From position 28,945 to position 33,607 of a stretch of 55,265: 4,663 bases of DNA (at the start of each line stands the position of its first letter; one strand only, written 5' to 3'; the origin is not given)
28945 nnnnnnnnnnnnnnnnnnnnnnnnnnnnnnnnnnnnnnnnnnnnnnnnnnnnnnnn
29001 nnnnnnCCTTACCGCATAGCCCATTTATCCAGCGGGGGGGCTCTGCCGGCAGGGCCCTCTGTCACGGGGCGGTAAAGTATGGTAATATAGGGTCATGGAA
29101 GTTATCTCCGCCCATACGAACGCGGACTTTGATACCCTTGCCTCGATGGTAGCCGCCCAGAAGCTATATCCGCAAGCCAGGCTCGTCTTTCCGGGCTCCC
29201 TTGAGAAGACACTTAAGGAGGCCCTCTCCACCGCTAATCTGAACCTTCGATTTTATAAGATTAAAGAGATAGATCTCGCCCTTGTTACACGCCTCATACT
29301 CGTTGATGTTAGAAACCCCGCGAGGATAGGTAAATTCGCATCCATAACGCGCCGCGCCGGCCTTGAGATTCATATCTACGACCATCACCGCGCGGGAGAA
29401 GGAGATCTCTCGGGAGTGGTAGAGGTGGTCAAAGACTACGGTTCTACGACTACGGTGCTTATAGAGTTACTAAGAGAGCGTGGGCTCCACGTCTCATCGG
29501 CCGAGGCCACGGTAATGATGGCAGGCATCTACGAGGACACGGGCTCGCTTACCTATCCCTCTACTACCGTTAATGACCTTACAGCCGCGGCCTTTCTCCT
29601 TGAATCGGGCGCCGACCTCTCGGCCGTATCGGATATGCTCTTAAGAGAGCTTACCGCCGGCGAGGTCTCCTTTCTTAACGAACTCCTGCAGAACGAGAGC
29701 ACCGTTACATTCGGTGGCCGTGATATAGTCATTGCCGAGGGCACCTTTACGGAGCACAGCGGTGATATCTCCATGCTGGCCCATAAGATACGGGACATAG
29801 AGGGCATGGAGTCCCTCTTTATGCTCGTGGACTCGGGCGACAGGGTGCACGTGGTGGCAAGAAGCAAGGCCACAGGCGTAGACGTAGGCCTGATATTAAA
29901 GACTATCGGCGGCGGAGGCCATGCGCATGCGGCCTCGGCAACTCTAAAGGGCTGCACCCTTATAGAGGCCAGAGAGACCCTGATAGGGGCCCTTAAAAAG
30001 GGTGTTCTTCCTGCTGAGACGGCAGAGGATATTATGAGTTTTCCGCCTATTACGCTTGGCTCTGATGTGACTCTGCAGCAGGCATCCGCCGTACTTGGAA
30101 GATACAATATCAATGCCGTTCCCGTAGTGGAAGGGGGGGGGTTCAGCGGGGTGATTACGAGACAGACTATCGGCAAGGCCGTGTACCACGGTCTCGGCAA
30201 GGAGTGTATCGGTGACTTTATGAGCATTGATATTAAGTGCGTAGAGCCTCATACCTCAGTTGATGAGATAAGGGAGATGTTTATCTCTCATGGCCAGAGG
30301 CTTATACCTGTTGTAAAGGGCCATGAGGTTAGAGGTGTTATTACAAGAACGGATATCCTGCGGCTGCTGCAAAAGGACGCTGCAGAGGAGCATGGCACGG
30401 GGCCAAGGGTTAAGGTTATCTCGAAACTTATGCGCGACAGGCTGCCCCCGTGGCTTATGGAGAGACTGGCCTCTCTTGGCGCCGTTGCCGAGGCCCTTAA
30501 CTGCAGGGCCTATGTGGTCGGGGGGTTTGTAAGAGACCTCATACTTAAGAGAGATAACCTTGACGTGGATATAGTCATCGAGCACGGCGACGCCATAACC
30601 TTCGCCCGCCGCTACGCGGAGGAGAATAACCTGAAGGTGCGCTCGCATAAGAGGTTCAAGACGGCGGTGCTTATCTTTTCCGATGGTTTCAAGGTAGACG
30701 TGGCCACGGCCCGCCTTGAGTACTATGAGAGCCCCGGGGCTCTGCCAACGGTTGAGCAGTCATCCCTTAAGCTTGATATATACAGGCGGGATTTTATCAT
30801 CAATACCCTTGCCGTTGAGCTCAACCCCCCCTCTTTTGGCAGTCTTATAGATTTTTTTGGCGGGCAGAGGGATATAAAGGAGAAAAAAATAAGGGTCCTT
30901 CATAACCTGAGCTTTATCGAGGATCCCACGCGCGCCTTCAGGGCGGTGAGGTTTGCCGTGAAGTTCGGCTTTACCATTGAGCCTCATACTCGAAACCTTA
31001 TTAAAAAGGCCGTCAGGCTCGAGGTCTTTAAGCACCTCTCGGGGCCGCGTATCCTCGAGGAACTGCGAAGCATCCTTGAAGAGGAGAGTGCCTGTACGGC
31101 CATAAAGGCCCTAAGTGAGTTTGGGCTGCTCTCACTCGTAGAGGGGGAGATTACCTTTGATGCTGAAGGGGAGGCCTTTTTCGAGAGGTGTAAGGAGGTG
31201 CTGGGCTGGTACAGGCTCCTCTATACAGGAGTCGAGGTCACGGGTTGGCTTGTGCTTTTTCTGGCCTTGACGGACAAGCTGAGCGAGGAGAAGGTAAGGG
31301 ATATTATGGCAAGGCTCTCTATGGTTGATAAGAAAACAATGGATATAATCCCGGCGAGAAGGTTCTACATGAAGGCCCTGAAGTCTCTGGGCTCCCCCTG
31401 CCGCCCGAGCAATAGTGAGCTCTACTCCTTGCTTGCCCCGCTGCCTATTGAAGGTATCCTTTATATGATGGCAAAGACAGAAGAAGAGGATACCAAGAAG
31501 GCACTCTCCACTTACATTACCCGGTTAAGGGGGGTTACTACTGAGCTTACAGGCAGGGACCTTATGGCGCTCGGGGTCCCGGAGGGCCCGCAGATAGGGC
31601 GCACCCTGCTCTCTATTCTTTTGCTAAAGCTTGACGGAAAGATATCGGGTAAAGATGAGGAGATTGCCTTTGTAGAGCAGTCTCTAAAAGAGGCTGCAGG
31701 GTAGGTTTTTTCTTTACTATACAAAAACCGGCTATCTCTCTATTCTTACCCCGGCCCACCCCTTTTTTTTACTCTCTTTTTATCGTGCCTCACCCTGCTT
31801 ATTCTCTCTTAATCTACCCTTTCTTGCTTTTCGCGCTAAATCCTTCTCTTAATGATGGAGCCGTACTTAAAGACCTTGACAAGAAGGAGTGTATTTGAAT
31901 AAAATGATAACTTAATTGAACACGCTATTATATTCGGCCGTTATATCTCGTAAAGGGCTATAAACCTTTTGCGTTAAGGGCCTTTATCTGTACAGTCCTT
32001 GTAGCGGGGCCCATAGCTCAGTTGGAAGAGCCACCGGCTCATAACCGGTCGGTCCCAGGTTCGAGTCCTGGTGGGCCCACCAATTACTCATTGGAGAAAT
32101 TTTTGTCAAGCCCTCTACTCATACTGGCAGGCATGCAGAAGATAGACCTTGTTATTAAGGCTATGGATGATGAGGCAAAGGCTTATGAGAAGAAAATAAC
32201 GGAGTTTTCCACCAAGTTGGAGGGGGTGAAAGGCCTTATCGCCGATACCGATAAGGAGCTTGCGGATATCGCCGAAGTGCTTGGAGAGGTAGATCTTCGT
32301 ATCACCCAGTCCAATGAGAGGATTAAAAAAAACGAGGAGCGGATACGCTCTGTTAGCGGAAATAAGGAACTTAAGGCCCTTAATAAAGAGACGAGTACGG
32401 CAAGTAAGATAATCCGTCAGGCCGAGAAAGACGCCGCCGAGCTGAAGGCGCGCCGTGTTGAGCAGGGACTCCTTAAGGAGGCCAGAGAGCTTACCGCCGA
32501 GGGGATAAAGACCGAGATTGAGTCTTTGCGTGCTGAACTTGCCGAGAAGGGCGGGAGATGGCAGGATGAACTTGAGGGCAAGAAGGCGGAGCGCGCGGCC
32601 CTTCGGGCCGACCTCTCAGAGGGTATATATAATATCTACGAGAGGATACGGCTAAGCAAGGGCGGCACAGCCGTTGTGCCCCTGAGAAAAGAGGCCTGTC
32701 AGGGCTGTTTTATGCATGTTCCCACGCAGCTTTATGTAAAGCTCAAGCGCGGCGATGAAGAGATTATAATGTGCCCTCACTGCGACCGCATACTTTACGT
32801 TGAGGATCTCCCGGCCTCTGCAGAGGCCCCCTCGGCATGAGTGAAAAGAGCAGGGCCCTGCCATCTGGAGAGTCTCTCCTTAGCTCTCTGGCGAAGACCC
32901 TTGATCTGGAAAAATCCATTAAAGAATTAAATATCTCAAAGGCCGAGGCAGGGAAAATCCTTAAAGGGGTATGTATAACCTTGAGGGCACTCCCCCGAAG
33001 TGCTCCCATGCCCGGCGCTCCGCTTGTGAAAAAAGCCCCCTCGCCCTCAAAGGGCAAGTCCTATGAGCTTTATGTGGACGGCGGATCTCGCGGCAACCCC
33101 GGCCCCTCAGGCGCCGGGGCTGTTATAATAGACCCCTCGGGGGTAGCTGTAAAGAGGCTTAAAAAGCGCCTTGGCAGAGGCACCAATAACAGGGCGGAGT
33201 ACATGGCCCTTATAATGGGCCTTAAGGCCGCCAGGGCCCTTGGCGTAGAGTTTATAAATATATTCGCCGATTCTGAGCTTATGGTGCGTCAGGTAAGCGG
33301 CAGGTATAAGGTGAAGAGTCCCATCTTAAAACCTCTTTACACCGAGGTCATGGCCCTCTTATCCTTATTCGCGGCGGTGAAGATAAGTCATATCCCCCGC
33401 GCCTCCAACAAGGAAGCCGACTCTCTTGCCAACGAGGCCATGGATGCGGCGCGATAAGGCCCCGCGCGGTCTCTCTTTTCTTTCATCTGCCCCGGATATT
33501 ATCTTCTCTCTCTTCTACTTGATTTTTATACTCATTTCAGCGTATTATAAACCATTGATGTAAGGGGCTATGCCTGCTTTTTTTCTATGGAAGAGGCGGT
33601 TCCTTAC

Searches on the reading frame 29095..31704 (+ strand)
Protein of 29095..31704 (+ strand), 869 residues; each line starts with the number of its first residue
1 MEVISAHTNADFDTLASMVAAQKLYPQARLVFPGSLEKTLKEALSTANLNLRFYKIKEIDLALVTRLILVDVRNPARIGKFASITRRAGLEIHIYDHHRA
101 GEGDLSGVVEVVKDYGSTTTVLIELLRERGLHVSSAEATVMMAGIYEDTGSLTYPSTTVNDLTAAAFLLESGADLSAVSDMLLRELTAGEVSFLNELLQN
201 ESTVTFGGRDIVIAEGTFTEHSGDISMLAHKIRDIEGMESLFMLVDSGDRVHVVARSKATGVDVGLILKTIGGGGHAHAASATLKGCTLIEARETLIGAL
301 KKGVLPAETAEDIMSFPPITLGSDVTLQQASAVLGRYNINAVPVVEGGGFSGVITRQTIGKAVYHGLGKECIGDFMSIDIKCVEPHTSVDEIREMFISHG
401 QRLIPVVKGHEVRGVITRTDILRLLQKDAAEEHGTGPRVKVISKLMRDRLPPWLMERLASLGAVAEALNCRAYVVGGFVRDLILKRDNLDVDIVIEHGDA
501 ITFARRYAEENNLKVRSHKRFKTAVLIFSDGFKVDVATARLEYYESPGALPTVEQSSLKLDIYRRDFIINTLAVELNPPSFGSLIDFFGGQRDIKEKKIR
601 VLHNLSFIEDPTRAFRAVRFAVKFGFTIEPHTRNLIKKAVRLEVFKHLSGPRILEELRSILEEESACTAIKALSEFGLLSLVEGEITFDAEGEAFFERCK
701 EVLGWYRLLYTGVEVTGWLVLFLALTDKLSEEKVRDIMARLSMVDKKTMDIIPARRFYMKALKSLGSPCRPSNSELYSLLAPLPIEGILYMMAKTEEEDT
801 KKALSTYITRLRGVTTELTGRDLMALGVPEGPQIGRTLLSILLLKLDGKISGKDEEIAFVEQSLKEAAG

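Call 60: search_protein_families(library=pfam, proteins=[window:29095-31704:+], max_evalue=0.00001)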
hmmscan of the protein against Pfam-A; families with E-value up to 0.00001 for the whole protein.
window:29095-31704:+ (869 aa): 5 families
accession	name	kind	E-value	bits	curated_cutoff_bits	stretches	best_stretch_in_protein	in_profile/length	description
PF01743.26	PolyA_pol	-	3.3e-25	89.3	23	1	472-600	1-126/126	Poly A polymerase head domain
PF00571.33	CBS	-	5.2e-22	78.4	24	2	372-426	1-56/57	CBS domain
PF01368.27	DHH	-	8.5e-10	39.4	28.1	1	3-145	3-125/125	DHH family, N-terminal domain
PF02272.25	DHHA1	-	2.5e-09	37.9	25.9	1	218-298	11-98/102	DHHA1 domain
PF12627.12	PolyA_pol_RNAbd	-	1.8e-07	31.2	22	1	625-680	1-54/64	Probable RNA and SrmB- binding site of polymerase A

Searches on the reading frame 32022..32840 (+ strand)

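Call 60: search_protein_families(library=pfam, proteins=[window:32022-32840:+], max_evalue=0.00001)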
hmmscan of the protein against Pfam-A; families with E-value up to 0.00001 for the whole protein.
window:32022-32840:+ (272 aa): 2 families
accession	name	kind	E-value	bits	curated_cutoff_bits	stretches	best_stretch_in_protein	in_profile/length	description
PF02591.20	Zn_ribbon_9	-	2.8e-13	50.1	29.1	1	225-258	1-33/33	C4-type zinc ribbon domain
PF24481.2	CT398_CC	-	3.4e-07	30.7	27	1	40-214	3-180/180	CT398-like coiled coil hairpin domain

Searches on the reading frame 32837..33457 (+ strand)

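Call 60: search_protein_families(library=pfam, proteins=[window:32837-33457:+], max_evalue=0.00001)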
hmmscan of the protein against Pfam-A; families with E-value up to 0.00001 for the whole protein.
window:32837-33457:+ (206 aa): 2 families
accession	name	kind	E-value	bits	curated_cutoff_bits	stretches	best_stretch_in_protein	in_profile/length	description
PF13456.12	RVT_3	-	4.6e-26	91.6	21.6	1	80-201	2-123/123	Reverse transcriptase-like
PF00075.30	RNase_H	-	2.1e-13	51.1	25.8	1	74-202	2-140/141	RNase H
